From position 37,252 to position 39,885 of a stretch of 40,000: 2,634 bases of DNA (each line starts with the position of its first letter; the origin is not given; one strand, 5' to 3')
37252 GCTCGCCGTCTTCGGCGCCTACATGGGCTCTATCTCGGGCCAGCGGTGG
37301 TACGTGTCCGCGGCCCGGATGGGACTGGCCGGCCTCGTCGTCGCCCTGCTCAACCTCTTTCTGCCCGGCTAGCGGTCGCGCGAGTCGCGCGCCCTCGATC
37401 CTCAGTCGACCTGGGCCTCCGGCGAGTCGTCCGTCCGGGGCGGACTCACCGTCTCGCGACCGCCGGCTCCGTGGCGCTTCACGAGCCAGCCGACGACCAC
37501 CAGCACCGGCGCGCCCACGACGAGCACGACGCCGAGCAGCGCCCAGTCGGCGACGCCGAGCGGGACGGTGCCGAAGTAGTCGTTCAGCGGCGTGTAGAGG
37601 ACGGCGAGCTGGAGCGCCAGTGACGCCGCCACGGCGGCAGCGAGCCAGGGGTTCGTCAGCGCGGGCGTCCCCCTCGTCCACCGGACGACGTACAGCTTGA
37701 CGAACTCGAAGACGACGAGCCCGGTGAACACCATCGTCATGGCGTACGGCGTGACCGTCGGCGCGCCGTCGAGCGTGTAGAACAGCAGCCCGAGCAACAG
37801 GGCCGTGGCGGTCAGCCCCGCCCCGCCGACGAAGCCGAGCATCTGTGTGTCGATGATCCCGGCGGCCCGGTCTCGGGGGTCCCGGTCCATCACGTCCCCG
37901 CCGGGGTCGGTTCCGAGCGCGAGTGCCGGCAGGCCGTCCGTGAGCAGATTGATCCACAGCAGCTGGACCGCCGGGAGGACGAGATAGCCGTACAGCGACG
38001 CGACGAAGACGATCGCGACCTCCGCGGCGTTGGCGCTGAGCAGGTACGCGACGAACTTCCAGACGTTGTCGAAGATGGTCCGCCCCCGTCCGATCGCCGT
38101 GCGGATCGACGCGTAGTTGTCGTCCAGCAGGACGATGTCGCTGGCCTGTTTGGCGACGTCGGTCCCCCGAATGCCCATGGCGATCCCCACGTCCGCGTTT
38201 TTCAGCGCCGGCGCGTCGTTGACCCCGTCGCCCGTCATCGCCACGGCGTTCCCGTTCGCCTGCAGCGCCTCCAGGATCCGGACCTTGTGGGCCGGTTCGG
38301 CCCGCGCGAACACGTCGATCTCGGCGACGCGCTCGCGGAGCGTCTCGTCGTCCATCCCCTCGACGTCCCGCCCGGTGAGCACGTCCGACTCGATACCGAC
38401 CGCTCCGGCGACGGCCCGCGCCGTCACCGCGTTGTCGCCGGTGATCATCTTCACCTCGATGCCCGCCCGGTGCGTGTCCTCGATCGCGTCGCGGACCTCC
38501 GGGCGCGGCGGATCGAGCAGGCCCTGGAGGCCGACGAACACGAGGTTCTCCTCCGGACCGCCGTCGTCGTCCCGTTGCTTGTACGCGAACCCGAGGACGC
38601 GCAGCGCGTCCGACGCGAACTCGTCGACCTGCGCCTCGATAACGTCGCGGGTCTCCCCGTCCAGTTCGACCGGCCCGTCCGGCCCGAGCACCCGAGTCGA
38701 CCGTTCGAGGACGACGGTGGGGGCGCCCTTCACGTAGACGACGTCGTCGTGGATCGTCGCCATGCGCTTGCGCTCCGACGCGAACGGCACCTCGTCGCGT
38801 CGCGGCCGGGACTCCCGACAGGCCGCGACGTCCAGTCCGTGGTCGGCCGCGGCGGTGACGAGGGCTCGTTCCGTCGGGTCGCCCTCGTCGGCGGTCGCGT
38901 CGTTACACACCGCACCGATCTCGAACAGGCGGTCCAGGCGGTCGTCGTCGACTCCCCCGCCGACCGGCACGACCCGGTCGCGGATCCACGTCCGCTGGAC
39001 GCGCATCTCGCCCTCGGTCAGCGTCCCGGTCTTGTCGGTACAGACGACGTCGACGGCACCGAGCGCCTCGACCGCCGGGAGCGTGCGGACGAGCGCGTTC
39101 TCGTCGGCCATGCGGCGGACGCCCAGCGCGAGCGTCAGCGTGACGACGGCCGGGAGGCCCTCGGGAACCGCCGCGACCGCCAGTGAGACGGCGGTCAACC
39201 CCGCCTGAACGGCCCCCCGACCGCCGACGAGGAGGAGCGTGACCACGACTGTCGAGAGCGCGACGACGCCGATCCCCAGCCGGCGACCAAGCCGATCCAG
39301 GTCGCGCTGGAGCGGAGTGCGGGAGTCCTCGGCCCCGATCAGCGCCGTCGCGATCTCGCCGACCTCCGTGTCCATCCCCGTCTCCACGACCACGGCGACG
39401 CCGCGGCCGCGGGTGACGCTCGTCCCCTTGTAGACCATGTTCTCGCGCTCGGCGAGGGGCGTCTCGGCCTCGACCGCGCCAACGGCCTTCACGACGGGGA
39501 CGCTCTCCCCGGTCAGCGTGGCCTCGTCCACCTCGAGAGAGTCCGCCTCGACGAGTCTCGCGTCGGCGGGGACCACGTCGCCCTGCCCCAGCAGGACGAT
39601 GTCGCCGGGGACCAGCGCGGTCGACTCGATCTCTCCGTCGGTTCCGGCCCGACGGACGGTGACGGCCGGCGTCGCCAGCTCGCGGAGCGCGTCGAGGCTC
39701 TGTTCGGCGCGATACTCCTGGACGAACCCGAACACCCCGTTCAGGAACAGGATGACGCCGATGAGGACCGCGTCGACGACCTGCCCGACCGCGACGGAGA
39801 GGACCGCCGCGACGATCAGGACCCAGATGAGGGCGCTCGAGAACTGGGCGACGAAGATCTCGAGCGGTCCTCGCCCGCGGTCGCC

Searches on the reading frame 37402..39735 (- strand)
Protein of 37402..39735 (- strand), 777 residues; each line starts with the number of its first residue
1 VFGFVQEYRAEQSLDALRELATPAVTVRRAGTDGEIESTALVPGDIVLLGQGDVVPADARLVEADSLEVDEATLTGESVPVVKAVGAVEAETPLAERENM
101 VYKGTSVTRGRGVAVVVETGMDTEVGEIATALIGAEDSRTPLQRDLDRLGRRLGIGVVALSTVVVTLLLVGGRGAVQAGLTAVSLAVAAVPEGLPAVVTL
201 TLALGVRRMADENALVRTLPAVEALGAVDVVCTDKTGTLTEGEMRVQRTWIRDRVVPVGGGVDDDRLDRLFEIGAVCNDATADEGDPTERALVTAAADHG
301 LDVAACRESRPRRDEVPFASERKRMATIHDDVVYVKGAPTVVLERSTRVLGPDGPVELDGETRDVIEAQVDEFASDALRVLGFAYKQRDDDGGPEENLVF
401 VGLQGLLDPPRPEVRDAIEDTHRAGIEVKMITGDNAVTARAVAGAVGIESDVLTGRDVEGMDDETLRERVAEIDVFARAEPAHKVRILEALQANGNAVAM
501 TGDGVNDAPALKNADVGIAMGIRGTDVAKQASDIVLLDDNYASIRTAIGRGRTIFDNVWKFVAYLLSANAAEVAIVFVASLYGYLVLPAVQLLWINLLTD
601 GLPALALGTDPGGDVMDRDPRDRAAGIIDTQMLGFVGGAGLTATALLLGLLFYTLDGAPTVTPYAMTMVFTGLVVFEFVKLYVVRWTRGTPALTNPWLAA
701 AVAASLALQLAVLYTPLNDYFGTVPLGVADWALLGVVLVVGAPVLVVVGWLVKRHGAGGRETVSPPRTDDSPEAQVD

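Call 62: search_protein_families(library=pfam, proteins=[window:37402-39735:-], max_evalue=0.00001)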
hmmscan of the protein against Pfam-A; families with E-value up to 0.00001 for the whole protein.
window:37402-39735:- (777 aa): 4 families
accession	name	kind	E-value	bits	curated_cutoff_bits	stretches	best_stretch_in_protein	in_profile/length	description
PF00122.25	E1-E2_ATPase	-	7.5e-53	179.2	28.1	1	20-211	2-180/181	E1-E2 ATPase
PF00689.26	Cation_ATPase_C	-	3.4e-37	128.3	27.3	1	585-748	2-169/175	Cation transporting ATPase, C-terminus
PF00702.32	Hydrolase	-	4.2e-21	76.7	26.4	1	228-515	1-191/191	haloacid dehalogenase-like hydrolase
PF13246.12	Cation_ATPase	-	3.3e-15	56.3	21.7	1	284-349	20-91/91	Cation transport ATPase (P-type)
